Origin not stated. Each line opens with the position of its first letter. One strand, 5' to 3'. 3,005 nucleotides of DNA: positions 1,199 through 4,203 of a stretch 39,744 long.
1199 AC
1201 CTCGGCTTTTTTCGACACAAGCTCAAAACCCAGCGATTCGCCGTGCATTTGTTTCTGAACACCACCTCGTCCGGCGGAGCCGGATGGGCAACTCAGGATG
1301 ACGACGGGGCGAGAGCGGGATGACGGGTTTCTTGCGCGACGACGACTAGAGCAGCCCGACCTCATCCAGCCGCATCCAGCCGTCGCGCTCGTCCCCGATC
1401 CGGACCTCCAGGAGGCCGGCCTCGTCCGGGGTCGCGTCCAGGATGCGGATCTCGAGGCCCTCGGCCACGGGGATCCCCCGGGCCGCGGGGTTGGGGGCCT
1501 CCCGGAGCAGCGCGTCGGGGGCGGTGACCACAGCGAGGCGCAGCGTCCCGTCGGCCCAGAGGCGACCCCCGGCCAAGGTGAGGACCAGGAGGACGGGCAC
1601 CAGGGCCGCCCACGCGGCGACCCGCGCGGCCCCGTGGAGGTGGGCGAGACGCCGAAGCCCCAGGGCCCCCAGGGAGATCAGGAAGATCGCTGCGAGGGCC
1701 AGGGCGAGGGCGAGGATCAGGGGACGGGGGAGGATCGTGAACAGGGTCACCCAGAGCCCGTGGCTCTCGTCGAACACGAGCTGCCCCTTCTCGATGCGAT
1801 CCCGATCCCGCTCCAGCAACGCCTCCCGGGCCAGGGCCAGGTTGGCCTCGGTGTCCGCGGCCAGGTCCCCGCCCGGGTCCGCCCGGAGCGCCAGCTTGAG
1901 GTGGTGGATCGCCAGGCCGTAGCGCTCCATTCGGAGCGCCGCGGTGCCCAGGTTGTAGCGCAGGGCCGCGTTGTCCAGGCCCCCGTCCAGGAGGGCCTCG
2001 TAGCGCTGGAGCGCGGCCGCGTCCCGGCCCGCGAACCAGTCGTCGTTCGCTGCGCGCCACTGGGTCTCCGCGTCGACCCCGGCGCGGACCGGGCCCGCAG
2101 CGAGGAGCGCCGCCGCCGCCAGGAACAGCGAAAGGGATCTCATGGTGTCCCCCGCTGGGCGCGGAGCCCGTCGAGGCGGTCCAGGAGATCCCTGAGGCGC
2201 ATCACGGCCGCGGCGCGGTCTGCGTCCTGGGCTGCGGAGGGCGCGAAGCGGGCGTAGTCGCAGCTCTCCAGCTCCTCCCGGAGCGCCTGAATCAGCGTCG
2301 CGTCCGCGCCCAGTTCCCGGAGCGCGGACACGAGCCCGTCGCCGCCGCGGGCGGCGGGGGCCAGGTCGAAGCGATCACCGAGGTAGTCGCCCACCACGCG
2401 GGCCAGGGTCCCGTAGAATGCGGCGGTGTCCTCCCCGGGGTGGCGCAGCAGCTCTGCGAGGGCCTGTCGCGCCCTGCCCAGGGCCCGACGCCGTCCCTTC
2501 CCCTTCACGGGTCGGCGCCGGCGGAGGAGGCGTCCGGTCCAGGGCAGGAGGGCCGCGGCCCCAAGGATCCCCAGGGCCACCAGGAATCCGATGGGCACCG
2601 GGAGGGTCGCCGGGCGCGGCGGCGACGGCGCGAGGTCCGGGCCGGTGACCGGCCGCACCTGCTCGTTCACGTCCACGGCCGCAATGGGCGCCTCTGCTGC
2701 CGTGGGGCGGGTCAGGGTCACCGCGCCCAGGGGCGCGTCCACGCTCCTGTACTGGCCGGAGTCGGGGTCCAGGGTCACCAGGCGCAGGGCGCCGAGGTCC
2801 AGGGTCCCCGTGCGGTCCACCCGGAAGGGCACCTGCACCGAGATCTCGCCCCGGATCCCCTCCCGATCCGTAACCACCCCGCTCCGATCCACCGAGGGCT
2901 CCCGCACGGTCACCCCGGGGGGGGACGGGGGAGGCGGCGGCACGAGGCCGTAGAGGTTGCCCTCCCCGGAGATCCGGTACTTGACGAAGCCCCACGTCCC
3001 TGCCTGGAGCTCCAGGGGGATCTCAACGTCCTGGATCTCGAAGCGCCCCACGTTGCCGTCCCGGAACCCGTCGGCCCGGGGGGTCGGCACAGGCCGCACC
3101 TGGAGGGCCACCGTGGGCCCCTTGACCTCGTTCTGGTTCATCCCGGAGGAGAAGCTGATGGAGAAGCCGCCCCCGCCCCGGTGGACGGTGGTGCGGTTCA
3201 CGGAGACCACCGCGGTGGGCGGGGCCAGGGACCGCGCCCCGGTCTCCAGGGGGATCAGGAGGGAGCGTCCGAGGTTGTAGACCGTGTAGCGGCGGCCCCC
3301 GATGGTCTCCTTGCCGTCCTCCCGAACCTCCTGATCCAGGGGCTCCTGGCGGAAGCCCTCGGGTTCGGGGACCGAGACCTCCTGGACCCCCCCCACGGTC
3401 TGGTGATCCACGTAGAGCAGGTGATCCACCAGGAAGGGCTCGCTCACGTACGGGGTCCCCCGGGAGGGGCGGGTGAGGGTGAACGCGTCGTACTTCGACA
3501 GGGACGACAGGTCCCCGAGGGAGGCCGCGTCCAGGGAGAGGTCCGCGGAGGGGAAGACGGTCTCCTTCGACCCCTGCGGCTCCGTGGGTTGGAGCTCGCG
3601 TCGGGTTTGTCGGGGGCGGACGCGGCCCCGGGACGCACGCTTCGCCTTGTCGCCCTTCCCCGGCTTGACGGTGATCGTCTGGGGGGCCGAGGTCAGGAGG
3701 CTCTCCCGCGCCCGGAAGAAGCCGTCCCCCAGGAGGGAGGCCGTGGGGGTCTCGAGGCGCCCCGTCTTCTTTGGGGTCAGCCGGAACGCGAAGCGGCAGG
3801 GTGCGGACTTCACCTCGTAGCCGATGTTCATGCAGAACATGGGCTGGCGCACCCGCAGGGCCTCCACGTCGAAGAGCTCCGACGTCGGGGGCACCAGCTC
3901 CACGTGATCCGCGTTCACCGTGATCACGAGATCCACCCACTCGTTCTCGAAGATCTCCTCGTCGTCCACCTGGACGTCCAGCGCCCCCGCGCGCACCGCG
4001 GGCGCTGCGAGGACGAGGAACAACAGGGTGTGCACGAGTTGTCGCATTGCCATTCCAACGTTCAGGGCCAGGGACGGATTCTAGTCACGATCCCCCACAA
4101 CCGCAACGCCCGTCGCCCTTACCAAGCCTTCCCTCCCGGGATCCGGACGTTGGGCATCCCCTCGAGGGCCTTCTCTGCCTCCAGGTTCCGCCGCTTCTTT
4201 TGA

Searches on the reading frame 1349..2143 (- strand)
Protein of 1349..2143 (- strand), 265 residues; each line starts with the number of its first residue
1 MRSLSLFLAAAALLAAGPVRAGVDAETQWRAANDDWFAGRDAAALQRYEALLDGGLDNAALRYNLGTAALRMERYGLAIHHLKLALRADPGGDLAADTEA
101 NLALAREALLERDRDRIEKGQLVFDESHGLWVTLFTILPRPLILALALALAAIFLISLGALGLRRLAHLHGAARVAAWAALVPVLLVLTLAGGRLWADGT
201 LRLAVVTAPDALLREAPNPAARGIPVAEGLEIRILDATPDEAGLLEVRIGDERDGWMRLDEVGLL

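Call 11: find_encoding_contigs(protein=window:1349-2143:-, flank=10000, max_places=10)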
Protein window:1349-2143:- (265 aa): no gene with exactly this product is on record in the collection.

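Call 21: find_homologous_proteins(query=window:1349-2143:-)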
Query window:1349-2143:- (265 aa): 11 proteins with E <= 0.001 among 8000 candidates.
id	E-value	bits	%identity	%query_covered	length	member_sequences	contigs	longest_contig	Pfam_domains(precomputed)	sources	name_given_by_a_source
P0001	4.5e-159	546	100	100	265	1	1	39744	-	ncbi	ncbi:MAG: hypothetical protein ABIK09_01260 [Pseudomonadota bacterium]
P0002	9.9e-135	466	88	91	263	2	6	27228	PF13432.13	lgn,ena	-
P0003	1.0e-133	463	85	100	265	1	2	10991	-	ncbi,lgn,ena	-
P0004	1.4e-129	450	86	92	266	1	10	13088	-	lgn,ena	-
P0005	3.3e-127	442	84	92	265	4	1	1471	-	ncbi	-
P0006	2.1e-125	436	84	89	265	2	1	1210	-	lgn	-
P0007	6.9e-117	408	76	91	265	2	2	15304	PF13432.13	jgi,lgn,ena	-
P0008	5.7e-116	405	74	100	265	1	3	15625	-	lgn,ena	-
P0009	2.9e-115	403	75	96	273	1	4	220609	-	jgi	-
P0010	4.6e-93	330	68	91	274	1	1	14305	PF13432.13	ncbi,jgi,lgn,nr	ncbi:MAG: hypothetical protein FJ098_00380 [Deltaproteobacteria bacterium]|nr:hypothetical protein [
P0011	8.6e-5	41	29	87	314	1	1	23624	PF08239.18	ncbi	-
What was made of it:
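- Checked: One correction: the window is the entire contig (call 21, longest contig 39744), so nothing lies 'beyond the edge' in this assembly.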

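Call 22: find_encoding_contigs(protein=P0002, flank=10000, max_places=6)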
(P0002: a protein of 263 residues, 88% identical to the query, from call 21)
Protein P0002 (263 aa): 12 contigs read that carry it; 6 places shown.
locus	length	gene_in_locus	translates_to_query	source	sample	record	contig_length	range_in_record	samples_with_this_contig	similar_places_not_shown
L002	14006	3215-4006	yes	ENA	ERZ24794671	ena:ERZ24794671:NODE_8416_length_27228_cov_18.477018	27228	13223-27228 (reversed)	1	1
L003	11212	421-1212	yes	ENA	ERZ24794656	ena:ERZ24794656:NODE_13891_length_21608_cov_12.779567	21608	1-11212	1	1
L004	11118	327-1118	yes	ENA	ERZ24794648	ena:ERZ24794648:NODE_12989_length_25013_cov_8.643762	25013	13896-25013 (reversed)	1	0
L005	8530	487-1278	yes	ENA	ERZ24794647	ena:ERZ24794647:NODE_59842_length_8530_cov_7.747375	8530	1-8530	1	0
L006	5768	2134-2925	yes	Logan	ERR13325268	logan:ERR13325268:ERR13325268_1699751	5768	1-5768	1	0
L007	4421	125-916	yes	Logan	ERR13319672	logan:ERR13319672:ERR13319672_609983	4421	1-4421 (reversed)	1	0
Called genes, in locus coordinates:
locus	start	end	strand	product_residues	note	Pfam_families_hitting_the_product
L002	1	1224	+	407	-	?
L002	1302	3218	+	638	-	-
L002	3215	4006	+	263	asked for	PF13432:TPR_16 (weak)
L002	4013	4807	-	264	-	-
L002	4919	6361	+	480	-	PF00282:Pyridoxal_deC, PF00266:Aminotran_5 (faint)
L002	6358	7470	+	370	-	PF05684:DUF819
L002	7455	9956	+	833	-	PF01804:Penicil_amidase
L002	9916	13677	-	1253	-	-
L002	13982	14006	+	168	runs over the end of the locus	PF00990:GGDEF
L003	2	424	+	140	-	?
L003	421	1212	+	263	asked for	PF13432:TPR_16 (weak)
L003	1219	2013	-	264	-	-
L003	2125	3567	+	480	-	PF00282:Pyridoxal_deC, PF00266:Aminotran_5 (faint)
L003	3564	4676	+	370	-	PF05684:DUF819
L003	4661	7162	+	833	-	PF01804:Penicil_amidase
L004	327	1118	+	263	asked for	PF13432:TPR_16 (weak)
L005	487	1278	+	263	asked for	PF13432:TPR_16 (weak)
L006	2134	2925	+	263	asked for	PF13432:TPR_16 (weak)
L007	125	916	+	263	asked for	PF13432:TPR_16 (weak)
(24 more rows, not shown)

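Call 23: find_encoding_contigs(protein=P0003, flank=10000, max_places=4)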
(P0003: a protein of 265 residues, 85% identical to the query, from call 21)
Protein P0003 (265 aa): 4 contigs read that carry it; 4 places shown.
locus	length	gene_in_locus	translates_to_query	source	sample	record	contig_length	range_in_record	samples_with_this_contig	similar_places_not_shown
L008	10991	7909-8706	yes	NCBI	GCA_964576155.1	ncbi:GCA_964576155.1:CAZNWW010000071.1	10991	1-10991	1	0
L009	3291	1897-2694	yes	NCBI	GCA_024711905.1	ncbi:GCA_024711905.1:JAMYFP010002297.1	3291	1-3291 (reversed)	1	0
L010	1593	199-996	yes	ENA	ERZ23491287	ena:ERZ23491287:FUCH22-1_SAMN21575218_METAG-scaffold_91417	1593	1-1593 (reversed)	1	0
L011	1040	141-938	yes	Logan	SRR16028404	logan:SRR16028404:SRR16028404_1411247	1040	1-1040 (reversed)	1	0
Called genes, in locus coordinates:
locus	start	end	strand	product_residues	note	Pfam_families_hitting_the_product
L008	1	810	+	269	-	?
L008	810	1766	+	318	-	-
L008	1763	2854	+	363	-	PF00092:VWA (weak), PF13519:VWA_2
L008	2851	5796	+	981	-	PF00092:VWA, PF13519:VWA_2, PF13432:TPR_16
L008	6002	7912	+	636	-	PF13584:BatD (faint)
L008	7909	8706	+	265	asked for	-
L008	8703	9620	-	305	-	-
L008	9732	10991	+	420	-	?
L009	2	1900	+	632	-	?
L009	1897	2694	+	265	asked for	-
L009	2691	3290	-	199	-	?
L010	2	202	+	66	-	?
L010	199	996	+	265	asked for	-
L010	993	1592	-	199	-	?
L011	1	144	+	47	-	?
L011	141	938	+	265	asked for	-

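Call 24: find_encoding_contigs(protein=P0004, flank=10000, max_places=6)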
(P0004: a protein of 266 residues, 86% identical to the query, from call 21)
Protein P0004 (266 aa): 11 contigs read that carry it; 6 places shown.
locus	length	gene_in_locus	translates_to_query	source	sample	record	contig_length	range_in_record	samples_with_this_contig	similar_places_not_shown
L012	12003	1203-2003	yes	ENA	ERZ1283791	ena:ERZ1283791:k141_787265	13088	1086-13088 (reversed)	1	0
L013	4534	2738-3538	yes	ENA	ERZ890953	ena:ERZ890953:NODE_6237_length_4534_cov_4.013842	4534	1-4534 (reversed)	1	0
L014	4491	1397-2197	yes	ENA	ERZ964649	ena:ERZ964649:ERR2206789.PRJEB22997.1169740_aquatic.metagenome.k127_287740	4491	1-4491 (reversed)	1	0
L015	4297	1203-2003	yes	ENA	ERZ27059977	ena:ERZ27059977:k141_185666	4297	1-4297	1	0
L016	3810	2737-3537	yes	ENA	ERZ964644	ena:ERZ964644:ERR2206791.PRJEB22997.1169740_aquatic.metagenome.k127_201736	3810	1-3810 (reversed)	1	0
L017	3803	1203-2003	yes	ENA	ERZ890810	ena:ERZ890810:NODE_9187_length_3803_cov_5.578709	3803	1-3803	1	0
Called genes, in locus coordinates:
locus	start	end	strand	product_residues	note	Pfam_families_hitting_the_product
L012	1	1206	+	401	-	?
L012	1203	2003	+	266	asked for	-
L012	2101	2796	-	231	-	-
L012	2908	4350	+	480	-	PF00266:Aminotran_5 (weak), PF00282:Pyridoxal_deC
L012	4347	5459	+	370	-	PF05684:DUF819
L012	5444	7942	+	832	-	PF01804:Penicil_amidase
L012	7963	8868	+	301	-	-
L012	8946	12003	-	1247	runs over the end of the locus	-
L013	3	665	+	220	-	?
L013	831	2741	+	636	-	-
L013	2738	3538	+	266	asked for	-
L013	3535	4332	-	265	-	-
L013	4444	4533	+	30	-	?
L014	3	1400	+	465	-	?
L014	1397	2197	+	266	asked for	-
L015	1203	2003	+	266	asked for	-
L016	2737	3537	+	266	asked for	-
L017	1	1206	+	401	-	?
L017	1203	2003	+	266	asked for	-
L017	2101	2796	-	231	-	-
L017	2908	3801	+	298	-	?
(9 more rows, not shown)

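Call 25: find_encoding_contigs(protein=P0009, flank=10000, max_places=4)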
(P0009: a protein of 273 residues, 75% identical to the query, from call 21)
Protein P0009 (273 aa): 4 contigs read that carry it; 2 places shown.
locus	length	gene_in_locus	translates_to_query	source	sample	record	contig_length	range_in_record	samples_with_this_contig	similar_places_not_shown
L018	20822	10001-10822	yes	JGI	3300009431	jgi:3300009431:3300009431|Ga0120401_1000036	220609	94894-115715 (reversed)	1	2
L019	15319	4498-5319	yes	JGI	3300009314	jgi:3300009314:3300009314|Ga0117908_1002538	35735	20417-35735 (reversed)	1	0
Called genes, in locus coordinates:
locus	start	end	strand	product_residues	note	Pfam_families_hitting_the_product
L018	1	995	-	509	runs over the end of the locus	PF00221:Lyase_aromatic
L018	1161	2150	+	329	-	PF00493:MCM (faint), PF20030:bpMoxR, PF07726:AAA_3, PF07728:AAA_5, PF17863:AAA_lid_2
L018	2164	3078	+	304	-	PF01882:DUF58, PF13519:VWA_2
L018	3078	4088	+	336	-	-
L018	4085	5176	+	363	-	PF00092:VWA (faint), PF13519:VWA_2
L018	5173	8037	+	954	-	PF00092:VWA, PF13519:VWA_2, PF13432:TPR_16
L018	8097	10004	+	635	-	-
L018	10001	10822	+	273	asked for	-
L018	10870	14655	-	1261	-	-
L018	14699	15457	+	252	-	PF00990:GGDEF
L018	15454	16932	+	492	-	-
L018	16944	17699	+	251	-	PF01784:DUF34_NIF3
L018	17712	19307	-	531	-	PF13231:PMT_2 (weak)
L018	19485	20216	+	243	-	-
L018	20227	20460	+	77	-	PF12797:Fer4_2 (weak), PF12837:Fer4_6 (weak), PF13237:Fer4_10, PF14697:Fer4_21 (faint), PF00037:Fer4, PF12800:Fer4_4 (faint), PF12838:Fer4_7, PF13187:Fer4_9, +1 more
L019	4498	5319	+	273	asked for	-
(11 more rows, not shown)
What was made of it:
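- A 75% relative has a different neighbour there (call 25).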

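Call 34: search_protein_families(library=pfam, proteins=[window:1349-2143:-])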
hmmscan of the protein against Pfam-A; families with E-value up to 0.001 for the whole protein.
window:1349-2143:- (265 aa): 2 families
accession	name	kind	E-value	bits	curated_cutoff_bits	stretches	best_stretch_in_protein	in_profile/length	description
PF13432.12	TPR_16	-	0.00023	22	32.7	1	31-92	3-64/65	Tetratricopeptide repeat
PF00515.34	TPR_1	-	0.0008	19.6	27.8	0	60-90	2-32/34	Tetratricopeptide repeat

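Call 80: find_encoding_contigs(protein=P0005, flank=10000, max_places=4)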
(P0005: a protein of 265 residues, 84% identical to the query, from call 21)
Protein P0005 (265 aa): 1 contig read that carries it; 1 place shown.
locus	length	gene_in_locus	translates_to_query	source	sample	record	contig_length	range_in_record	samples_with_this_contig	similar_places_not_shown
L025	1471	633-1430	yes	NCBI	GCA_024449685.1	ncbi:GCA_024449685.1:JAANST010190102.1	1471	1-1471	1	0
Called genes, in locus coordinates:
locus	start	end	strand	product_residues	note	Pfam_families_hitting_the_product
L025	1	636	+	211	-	?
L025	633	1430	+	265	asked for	-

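Call 81: find_encoding_contigs(protein=P0008, flank=10000, max_places=4)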
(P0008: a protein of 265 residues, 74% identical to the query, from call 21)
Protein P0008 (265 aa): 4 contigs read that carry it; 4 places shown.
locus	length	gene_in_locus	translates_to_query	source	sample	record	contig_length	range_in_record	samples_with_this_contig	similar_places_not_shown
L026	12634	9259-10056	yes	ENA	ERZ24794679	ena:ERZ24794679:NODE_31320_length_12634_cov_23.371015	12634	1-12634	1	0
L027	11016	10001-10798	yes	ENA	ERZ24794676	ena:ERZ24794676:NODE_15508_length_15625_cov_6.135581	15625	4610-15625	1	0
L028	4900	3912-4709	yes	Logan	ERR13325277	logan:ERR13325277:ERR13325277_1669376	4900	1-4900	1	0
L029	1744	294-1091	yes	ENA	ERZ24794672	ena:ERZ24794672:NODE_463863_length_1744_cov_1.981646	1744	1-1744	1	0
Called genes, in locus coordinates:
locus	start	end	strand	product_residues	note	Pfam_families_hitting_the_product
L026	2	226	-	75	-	?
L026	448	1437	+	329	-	PF00493:MCM (faint), PF20030:bpMoxR, PF07726:AAA_3, PF07728:AAA_5, PF17863:AAA_lid_2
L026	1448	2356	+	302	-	PF01882:DUF58, PF13519:VWA_2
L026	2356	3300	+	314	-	-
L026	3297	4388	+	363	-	PF00092:VWA (faint), PF13519:VWA_2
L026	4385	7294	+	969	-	PF00092:VWA, PF13519:VWA_2, PF13432:TPR_16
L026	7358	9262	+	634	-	PF13584:BatD (faint)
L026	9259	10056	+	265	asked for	-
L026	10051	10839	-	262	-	-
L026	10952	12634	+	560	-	PF05684:DUF819, PF01804:Penicil_amidase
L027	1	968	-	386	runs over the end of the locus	-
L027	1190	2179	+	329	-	PF00493:MCM (faint), PF20030:bpMoxR, PF07726:AAA_3, PF07728:AAA_5, PF17863:AAA_lid_2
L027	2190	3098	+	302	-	PF01882:DUF58, PF13519:VWA_2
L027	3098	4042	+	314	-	-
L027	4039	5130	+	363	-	PF00092:VWA (faint), PF13519:VWA_2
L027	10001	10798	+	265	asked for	-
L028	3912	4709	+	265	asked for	-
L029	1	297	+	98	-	?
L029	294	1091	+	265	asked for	-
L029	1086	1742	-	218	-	?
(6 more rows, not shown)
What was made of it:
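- Relatives with 74-88% identical TPR proteins (L002-L017 and L026-L029) all have a convergent 231-305-aa gene directly after the operon (calls 22-24, 81). The position is exactly where relatives have that gene (calls 22-24, 81).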

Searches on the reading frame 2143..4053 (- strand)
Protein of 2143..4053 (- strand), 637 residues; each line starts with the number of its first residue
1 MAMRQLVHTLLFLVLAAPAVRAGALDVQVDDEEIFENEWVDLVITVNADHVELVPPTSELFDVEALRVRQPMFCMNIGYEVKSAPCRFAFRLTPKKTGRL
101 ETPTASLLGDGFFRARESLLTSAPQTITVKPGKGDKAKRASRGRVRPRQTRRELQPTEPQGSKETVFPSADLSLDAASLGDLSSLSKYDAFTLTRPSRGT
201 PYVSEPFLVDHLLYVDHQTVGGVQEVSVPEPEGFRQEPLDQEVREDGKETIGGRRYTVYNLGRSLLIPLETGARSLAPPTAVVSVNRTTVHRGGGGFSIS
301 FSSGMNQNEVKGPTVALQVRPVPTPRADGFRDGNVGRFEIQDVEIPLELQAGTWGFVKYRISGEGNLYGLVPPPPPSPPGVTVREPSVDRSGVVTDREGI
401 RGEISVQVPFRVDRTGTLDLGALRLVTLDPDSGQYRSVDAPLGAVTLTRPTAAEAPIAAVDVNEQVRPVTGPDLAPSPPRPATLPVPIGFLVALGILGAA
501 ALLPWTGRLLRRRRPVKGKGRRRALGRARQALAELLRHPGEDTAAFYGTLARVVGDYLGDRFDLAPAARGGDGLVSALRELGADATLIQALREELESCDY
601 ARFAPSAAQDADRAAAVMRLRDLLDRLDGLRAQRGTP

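Call 20: find_encoding_contigs(protein=window:2143-4053:-, flank=10000, max_places=10)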
Protein window:2143-4053:- (637 aa): no gene with exactly this product is on record in the collection.
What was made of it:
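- Tried and rejected: Exact-protein look-ups of the two neighbouring genes found no record, although the protein search then identified the source contig (calls 11, 20, 21).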

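Call 34: search_protein_families(library=pfam, proteins=[window:2143-4053:-])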
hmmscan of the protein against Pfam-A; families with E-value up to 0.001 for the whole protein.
window:2143-4053:- (637 aa): 0 families
